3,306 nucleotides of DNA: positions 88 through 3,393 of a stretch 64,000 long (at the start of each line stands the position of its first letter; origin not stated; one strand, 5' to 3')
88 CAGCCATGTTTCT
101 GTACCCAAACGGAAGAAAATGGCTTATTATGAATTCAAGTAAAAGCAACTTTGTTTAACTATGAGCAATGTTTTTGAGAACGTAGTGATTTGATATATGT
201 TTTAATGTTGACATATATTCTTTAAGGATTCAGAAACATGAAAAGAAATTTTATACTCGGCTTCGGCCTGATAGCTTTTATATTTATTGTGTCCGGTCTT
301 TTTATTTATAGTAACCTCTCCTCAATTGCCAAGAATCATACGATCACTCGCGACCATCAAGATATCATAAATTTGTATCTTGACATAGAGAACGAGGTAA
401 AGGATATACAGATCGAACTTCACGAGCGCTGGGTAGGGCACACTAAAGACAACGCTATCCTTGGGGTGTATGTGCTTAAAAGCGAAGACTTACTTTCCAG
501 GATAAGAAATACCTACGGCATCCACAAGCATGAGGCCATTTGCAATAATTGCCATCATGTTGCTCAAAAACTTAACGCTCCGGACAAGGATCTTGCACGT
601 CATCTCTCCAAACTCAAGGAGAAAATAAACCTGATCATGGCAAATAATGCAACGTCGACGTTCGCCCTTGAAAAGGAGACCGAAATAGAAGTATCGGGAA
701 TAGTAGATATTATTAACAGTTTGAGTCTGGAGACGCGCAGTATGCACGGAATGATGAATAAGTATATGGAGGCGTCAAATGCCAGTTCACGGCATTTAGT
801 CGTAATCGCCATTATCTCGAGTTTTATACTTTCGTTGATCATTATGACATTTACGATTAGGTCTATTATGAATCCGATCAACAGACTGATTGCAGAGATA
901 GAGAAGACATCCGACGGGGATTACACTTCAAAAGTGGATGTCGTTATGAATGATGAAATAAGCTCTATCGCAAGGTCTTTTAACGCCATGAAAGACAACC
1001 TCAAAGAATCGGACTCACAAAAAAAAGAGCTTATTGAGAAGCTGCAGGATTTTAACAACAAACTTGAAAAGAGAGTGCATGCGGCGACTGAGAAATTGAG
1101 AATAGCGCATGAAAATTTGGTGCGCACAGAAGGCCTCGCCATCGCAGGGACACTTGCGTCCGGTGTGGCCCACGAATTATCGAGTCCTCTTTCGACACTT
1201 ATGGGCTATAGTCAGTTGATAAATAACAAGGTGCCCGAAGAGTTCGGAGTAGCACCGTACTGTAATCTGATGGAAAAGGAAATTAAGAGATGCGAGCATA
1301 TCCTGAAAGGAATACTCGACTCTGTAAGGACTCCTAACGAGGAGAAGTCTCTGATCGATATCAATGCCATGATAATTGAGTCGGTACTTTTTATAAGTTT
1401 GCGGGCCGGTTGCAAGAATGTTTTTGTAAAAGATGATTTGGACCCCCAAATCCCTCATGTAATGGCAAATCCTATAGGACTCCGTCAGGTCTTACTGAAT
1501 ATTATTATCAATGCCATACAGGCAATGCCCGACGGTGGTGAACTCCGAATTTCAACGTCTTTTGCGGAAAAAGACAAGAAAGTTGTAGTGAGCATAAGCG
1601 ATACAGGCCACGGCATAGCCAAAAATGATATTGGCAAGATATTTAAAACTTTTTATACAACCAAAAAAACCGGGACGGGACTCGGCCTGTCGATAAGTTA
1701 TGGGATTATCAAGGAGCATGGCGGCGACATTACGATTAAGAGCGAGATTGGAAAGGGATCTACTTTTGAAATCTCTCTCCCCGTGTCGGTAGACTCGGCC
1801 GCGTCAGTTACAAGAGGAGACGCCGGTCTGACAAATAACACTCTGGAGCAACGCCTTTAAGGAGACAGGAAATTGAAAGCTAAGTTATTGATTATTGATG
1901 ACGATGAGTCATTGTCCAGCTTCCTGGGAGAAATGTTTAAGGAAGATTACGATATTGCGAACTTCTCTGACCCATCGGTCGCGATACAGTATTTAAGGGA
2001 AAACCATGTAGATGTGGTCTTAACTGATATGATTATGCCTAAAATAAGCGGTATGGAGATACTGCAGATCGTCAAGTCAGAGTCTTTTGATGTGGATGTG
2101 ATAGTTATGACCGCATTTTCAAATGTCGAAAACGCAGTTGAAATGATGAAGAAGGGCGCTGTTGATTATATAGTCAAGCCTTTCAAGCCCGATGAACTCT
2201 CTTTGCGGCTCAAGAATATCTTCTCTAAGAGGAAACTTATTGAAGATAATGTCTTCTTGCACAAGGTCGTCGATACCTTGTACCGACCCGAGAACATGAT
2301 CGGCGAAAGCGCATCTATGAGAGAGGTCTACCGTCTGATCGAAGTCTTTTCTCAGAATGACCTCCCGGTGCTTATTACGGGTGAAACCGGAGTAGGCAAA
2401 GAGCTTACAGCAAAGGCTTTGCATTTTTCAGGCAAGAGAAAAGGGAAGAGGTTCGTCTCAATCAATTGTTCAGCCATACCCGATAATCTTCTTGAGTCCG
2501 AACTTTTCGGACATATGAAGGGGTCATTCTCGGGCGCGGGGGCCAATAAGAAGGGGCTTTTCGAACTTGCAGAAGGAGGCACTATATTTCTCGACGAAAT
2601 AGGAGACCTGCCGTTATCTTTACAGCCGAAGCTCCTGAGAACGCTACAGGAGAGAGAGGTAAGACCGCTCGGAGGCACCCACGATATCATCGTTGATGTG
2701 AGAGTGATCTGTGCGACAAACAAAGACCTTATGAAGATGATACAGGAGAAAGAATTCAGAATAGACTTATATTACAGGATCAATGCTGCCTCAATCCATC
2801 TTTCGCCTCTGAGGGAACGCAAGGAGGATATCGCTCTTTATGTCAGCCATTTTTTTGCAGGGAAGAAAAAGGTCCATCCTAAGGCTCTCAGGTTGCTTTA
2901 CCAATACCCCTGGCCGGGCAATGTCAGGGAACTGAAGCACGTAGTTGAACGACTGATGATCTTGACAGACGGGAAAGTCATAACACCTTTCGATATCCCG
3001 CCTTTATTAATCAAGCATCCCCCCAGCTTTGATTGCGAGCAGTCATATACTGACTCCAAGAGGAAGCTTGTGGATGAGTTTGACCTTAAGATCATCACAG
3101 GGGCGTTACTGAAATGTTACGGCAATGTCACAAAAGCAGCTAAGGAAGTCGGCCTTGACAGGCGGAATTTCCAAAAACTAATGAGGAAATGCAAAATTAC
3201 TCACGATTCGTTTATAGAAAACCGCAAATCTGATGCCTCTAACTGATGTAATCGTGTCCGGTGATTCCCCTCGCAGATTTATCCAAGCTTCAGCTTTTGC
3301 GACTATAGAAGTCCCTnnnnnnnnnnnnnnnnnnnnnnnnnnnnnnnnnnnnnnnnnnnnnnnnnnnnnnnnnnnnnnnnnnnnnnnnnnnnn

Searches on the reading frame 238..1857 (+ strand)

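Call 54: search_protein_families(library=pfam, proteins=[window:238-1857:+], max_evalue=0.001)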
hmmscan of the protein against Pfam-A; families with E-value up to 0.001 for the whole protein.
window:238-1857:+ (540 aa): 5 families
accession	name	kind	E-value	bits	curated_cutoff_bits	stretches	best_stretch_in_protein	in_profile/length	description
PF02518.31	HATPase_c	-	1.4e-26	93.5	26.4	1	411-516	2-109/111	Histidine kinase-, DNA gyrase B-, and HSP90-like ATPase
PF00672.30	HAMP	-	5.2e-13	49.5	25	1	205-257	1-53/53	HAMP domain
PF00512.31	HisKA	-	9e-08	32.5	26.9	1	305-364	4-62/66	His Kinase A (phospho-acceptor) domain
PF13589.12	HATPase_c_3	-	0.00061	20.3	25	0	416-477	4-62/137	Histidine kinase-, DNA gyrase B-, and HSP90-like ATPase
PF14501.12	HATPase_c_5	-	0.00061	20.1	22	1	414-503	5-91/102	GHKL domain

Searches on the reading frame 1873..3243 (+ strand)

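Call 54: search_protein_families(library=pfam, proteins=[window:1873-3243:+], max_evalue=0.001)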
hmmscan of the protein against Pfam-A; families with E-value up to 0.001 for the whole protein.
window:1873-3243:+ (457 aa): 8 families
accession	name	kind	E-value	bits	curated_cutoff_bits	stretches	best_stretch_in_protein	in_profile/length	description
PF00158.32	Sigma54_activat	-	3.3e-68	229.1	20.2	1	142-308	1-167/168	Sigma-54 interaction domain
PF00072.30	Response_reg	-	1.9e-26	92.9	30.2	1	6-113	2-110/111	Response regulator receiver domain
PF14532.12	Sigma54_activ_2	-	9.5e-21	74.9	25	1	143-313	1-138/138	Sigma-54 interaction domain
PF25601.1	AAA_lid_14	-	4e-19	68.7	27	1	314-384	1-79/87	AAA+ ATPase lid domain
PF07728.20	AAA_5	-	1.2e-06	29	22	1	165-284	1-123/139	AAA domain (dynein-related subfamily)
PF21194.3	TadZ-like_ARD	-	5.1e-05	24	27.4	0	1-52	1-56/108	TadZ-like, receiver domain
PF02954.25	HTH_8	-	6.7e-05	23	22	1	401-438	3-40/42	Bacterial regulatory protein, Fis family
PF00004.35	AAA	-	0.00021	22.2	21.2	1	166-295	1-119/131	ATPase family associated with various cellular activities (AAA)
